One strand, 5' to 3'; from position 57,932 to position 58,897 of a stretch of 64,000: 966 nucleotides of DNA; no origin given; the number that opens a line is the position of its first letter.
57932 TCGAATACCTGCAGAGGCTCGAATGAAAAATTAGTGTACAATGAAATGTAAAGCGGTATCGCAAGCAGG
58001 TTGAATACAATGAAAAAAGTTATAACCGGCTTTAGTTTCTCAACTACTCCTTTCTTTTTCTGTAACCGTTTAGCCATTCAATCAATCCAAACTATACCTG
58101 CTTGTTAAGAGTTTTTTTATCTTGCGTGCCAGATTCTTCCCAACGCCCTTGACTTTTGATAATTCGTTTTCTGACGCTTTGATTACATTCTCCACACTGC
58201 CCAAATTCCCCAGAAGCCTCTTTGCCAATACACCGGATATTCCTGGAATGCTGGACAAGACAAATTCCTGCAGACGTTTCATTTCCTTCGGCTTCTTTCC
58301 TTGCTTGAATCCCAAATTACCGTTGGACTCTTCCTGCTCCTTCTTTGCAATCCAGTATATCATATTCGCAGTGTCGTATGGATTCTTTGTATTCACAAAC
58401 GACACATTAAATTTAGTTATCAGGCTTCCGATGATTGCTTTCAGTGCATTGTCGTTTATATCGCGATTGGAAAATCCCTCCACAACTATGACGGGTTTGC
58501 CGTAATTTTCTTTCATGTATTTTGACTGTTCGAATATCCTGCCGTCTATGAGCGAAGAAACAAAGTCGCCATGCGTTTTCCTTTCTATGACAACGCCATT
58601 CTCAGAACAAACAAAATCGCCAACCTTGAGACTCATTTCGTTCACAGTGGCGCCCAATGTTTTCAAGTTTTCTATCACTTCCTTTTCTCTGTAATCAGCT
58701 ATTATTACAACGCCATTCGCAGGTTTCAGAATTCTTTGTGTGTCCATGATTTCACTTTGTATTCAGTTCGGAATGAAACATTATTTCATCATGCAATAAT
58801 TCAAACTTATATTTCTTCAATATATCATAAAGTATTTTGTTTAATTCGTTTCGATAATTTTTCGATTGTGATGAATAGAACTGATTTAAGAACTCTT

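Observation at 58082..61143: Split Hef: helicase, COG1533 radical-SAM and short XPF nuclease genes tightly coupled on the minus strand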

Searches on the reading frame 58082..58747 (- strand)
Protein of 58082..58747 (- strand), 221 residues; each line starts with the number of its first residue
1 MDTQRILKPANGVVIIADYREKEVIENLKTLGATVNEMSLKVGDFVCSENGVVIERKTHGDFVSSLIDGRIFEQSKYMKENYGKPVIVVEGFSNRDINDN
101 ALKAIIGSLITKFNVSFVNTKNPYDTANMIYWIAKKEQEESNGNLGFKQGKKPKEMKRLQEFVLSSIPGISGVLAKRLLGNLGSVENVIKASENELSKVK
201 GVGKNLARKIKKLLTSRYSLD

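Call 3: search_protein_families(library=pfam, proteins=[window:58082-58747:-], max_evalue=0.01)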
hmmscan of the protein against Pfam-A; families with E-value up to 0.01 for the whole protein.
window:58082-58747:- (221 aa): 7 families
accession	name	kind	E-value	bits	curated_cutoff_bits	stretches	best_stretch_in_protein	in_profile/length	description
PF02732.21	ERCC4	-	1.5e-24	86.9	24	1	18-131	2-138/140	ERCC4 domain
PF14520.12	HHH_5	-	4.6e-10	40.3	27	1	164-211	4-52/57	Helix-hairpin-helix domain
PF12826.13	HHH_2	-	2.4e-07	31.2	27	1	166-214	7-55/64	Helix-hairpin-helix motif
PF00633.29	HHH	-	6.6e-07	29.3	24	1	184-211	1-28/30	Helix-hairpin-helix motif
PF12836.13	HHH_3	-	0.00034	21.1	27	0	190-210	10-30/65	Helix-hairpin-helix motif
PF11798.14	IMS_HHH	-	0.0014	19.2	24.4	0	159-183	8-31/32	IMS family HHH motif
PF01367.25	5_3_exonuc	-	0.0082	17.1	40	0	166-217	22-71/97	5'-3' exonuclease, C-terminal SAM fold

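Call 4: search_protein_families(library=ncbifam, proteins=[window:58082-58747:-], max_evalue=0.01)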
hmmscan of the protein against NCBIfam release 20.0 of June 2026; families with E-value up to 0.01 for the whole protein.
window:58082-58747:- (221 aa): 15 families
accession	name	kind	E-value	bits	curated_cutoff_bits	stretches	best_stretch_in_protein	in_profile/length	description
NF010337.0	PRK13766.1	equivalog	1e-63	215.7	610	1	10-219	568-780/781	Hef nuclease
NF040956.1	Arch_Xpf_endonucase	equivalog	6.9e-32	110.8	300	1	15-219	4-214/222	3'-flap repair endonuclease Xpf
TIGR00596.1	rad1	subfamily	5.1e-12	45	806.65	1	28-215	603-808/813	DNA repair protein, RAD1 family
NF011262.0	PRK14668.1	equivalog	4.6e-09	35.2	544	1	162-213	525-576/577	excinuclease ABC subunit C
NF001824.0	PRK00558.1-5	equivalog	1.7e-08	33.4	451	1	153-216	583-646/652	excinuclease ABC subunit UvrC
NF010009.0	PRK13482.1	equivalog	9.6e-07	28.3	201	1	163-215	293-345/357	DNA integrity scanning diadenylate cyclase DisA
NF010931.0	PRK14351.1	equivalog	8.1e-05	21.3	1051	1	159-216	524-582/692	NAD-dependent DNA ligase LigA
NF000642.1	PRK00024.1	equivalog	0.00059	19.6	180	1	174-213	34-73/212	RadC family protein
TIGR00575.1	dnlj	equivalog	0.00061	18.3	444.45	1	159-215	494-551/652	NAD-dependent DNA ligase LigA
NF005932.1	PRK07956.1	equivalog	0.00074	18.1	369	1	158-214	501-558/664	NAD-dependent DNA ligase LigA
TIGR01448.2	helicase_RecD2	equivalog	0.0015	16.7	500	1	151-217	67-135/713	SF1B family DNA helicase RecD2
NF011260.0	PRK14666.1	equivalog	0.0016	17.2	649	1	164-215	639-690/698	excinuclease ABC subunit C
TIGR00608.1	radc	subfamily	0.0022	17.8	133.85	1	174-213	37-79/218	RadC family protein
TIGR00194.1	uvrC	equivalog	0.004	15.9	285.45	1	129-195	511-574/574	excinuclease ABC subunit UvrC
NF011264.0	PRK14670.1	equivalog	0.007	14.7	1021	1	161-214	536-589/602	excinuclease ABC subunit C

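Call 19: find_homologous_proteins(query=window:58082-58747:-, max_evalue=1e-8)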
Query window:58082-58747:- (221 aa): 169 proteins with E <= 1e-8 among 827 candidates; the best 120 are listed.
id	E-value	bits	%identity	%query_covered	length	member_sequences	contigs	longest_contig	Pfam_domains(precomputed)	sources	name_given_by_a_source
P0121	3.1e-136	469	100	100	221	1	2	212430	PF12826.14,PF14520.13,PF02732.22,PF00633.30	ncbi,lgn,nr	ncbi:MAG: hypothetical protein HYW23_04515 [Candidatus Aenigmarchaeota archaeon]|nr:hypothetical pro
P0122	3.4e-106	371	79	99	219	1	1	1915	PF12826.14,PF14520.13,PF11798.15,PF02732.22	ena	-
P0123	1.6e-104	366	78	99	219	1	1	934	PF12826.14,PF14520.13,PF02732.22,PF00633.30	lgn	-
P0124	5.4e-104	364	78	99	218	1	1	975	PF12826.14,PF14520.13,PF02732.22,PF00633.30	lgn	-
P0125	7.8e-104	364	77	99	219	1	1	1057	PF12826.14,PF14520.13,PF11798.15,PF02732.22,PF00633.30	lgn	-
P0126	1.5e-103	363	77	99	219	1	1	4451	PF12826.14,PF14520.13,PF11798.15,PF02732.22,PF00633.30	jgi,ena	-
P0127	2.3e-103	362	76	99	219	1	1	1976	PF12826.14,PF14520.13,PF02732.22,PF00633.30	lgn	-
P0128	9.9e-103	360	76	99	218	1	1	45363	PF12826.14,PF14520.13,PF02732.22,PF00633.30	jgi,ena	-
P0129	1.7e-102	359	77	99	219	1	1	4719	PF12826.14,PF14520.13,PF02732.22,PF00633.30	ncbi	-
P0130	3.2e-102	358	75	99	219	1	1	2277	PF12826.14,PF14520.13,PF02732.22,PF00633.30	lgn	-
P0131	9.5e-102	357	77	99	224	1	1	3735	PF12826.14,PF14520.13,PF11798.15,PF02732.22,PF00633.30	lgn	-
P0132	1.2e-101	357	75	99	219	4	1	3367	PF12826.14,PF14520.13,PF02732.22,PF00633.30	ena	-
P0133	1.8e-101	356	76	99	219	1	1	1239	PF12826.14,PF14520.13,PF02732.22,PF00633.30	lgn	-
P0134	2.2e-101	356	75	99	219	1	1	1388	PF12826.14,PF14520.13,PF02732.22,PF00633.30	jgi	jgi:ERCC4-type nuclease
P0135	5.3e-101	354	77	99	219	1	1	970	PF12826.14,PF14520.13,PF02732.22,PF00633.30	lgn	-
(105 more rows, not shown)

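Call 22: find_related_loci(query=A1, collection=genome_contigs, flank=6000)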
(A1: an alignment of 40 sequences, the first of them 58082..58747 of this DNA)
Query A1 (221 aa) in genome_contigs; peptide patterns used: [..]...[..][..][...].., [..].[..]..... (x = any residue, [..] = any of these).
225 stretches matched a pattern; 73 encode a relative of the query (tblastn E <= 1e-3); 72 distinct loci.
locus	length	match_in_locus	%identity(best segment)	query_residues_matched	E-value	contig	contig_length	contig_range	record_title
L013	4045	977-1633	74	1-219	7e-108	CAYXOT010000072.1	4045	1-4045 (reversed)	MAG TPA_asm: uncultured archaeon isolate binchicken_co21_401 genome assembly, contig: NODE_34271_length_4045_cov_5.73659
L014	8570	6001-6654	73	1-218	9e-106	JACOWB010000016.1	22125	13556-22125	MAG: Candidatus Aenigmatarchaeota archaeon isolate NC_groundwater_115_Ag_B-0.1um_41_10 S3_GD2017_2_B1_scaffold_2244, who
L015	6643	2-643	74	6-219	6e-105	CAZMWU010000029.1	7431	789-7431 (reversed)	MAG TPA_asm: uncultured archaeon isolate binchicken_co38_184 genome assembly, contig: NODE_21119_length_7431_cov_7.85263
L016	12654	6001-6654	69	1-218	3e-101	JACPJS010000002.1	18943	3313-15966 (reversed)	MAG: Candidatus Aenigmatarchaeota archaeon isolate NC_groundwater_474_Ag_S-0.1um_38_10 S35_SO-1_scaffold_102905, whole g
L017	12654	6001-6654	75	1-218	3e-101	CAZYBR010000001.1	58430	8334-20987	MAG TPA_asm: uncultured archaeon isolate binchicken_co134_899 genome assembly, contig: NODE_1160_length_58430_cov_6.4640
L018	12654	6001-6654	69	1-218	3e-100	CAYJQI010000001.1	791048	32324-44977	MAG TPA_asm: uncultured archaeon isolate ERP125453_co1_263 genome assembly, contig: NODE_1_length_791048_cov_12.409087,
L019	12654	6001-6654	67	1-219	2e-98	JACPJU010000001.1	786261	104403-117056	MAG: Candidatus Aenigmatarchaeota archaeon isolate NC_groundwater_476_Ag_S-0.1um_40_17 S35_SO-1_scaffold_95073, whole ge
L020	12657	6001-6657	68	1-219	5e-101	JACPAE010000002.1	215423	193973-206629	MAG: Candidatus Aenigmatarchaeota archaeon isolate NC_groundwater_223_Ag_S-0.2um_43_16 S5_GD2017_2_S2_scaffold_109, whol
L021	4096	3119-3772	58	1-219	3e-88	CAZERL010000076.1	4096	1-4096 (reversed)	MAG TPA_asm: uncultured archaeon isolate SRP178908_co1_104 genome assembly, contig: NODE_21246_length_4096_cov_12.437763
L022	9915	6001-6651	58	1-218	5e-86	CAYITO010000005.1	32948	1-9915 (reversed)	MAG TPA_asm: uncultured archaeon isolate ERP119705_co6_956 genome assembly, contig: NODE_1214_length_32948_cov_6.411759,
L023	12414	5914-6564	57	1-218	3e-86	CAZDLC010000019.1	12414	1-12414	MAG TPA_asm: uncultured archaeon isolate SRP104967_co2_24 genome assembly, contig: NODE_2292_length_12414_cov_13.372522,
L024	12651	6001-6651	59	1-218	6e-85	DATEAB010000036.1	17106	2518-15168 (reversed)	MAG TPA_asm: archaeon isolate SMAG_U8207 k141_353777, whole genome shotgun sequence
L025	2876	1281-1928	59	1-218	3e-85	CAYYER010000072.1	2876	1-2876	MAG TPA_asm: uncultured archaeon isolate binchicken_co184_616 genome assembly, contig: NODE_79030_length_2876_cov_8.8316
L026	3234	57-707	54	1-218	6e-84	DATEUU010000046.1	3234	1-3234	MAG TPA_asm: archaeon isolate SMAG_U8349 k141_2483525, whole genome shotgun sequence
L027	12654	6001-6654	59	1-220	2e-83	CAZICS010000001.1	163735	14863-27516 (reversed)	MAG TPA_asm: uncultured archaeon isolate binchicken_co6_512 genome assembly, contig: NODE_15_length_163735_cov_17.669440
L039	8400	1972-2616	57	1-218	4e-79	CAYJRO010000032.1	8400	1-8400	MAG TPA_asm: uncultured archaeon isolate ERP125453_co1_124 genome assembly, contig: NODE_10371_length_8400_cov_4.475135,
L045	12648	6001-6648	57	1-220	5e-77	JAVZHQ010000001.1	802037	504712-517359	MAG: Candidatus Aenigmatarchaeota archaeon isolate DRTY-6_201808_bins_93 DRTY-6_201808_bins_93_scaffold_1, whole genome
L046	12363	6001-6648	56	1-220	6e-76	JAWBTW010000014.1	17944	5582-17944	MAG: Candidatus Aenigmatarchaeota archaeon isolate JZ-1_201709_bins_53 JZ-1_201709_bins_53_scaffold_14, whole genome sho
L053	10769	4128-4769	53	4-218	6e-71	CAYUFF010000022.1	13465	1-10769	MAG TPA_asm: uncultured archaeon isolate SRP141559_co2_35 genome assembly, contig: NODE_254_length_13465_cov_12.110515,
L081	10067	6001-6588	28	15-210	6e-18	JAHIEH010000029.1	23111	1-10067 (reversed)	MAG: Nanoarchaeota archaeon isolate KR11_0.1_MetaG.mb.113 KR11_0.1_MetaG.mb.113_k141_365740, whole genome shotgun sequen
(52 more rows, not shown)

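Call 32: search_protein_families(library=pfam, proteins=[L045:4193-5599:-, L045:5691-5954:+, L046:5134-5895:-, L053:2881-4107:+, L081:5153-5872:-, L039:1738-1950:+], max_evalue=0.01)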
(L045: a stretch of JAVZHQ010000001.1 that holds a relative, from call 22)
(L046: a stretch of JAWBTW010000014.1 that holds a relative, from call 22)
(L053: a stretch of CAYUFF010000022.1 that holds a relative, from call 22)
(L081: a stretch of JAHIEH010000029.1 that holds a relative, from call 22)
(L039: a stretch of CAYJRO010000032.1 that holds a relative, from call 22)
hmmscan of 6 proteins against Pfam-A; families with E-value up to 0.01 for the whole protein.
L045:4193-5599:- (468 aa): 9 families
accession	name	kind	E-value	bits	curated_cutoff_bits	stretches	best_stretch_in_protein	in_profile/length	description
PF21476.4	PF0610-like_N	-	1.9e-06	28.4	33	1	407-448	4-43/50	PF0610-like, N-terminal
PF14528.11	LAGLIDADG_3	-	0.00036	21.2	22.5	0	304-372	3-76/82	LAGLIDADG-like domain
PF01381.28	HTH_3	-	0.00038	20.9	23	1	27-58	9-40/55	Helix-turn-helix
PF02295.23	z-alpha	-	0.0004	20.8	21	1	405-466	5-63/67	Adenosine deaminase z-alpha domain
PF08279.18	HTH_11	-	0.0011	19.2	25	0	407-445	3-41/55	HTH domain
PF12802.13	MarR_2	-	0.0014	19.2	27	0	408-445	9-46/61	MarR family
PF01022.26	HTH_5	-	0.0025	18.1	22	0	408-445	6-41/47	Bacterial regulatory protein, arsR family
PF12840.13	HTH_20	-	0.0039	17.6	27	1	408-445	8-44/51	Helix-turn-helix domain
PF12844.13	HTH_19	-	0.0048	17.2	30.2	0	27-69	12-54/64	Helix-turn-helix domain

L045:5691-5954:+ (87 aa): 0 families

L046:5134-5895:- (253 aa): 0 families

L053:2881-4107:+ (408 aa): 5 families
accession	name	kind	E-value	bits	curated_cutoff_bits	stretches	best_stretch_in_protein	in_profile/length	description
PF03435.24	Sacchrp_dh_NADP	-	1.1e-13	52.1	25.1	1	3-128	1-126/129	Saccharopine dehydrogenase NADP binding domain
PF16653.10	Sacchrp_dh_C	-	5.2e-11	43.6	31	1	135-392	1-265/265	Saccharopine dehydrogenase C-terminal domain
PF03807.23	F420_oxidored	-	0.00088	20.3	21.6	1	2-56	1-55/94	NADP oxidoreductase coenzyme F420-dependent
PF02558.23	ApbA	-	0.0014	18.7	22.2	1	3-78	1-78/150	Ketopantoate reductase PanE/ApbA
PF01488.26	Shikimate_DH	-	0.0056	17.2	24.3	1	2-73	14-82/138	Shikimate / quinate 5-dehydrogenase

L081:5153-5872:- (239 aa): 1 family
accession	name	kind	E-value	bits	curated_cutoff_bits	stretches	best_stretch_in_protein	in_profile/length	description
PF03372.29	Exo_endo_phos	-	2.1e-06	28.1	24.5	1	43-231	20-225/225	Endonuclease/Exonuclease/phosphatase family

L039:1738-1950:+ (70 aa): 0 families

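Call 58: search_protein_families(library=phrogs, proteins=[L045:4193-5599:-, L045:5691-5954:+], max_evalue=0.001)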
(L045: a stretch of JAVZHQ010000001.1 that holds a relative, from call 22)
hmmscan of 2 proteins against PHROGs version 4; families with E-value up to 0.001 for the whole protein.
L045:4193-5599:- (468 aa): 3 families
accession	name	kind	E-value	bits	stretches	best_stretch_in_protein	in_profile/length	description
phrog_8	-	transcription regulation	0.00033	21.2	1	26-110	169-242/346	transcriptional regulator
phrog_1728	-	transcription regulation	0.00036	20.6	1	19-74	8-63/380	transcriptional regulator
phrog_4779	-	transcription regulation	0.00062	21.2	0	18-90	6-78/98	transcriptional regulator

L045:5691-5954:+ (87 aa): 0 families
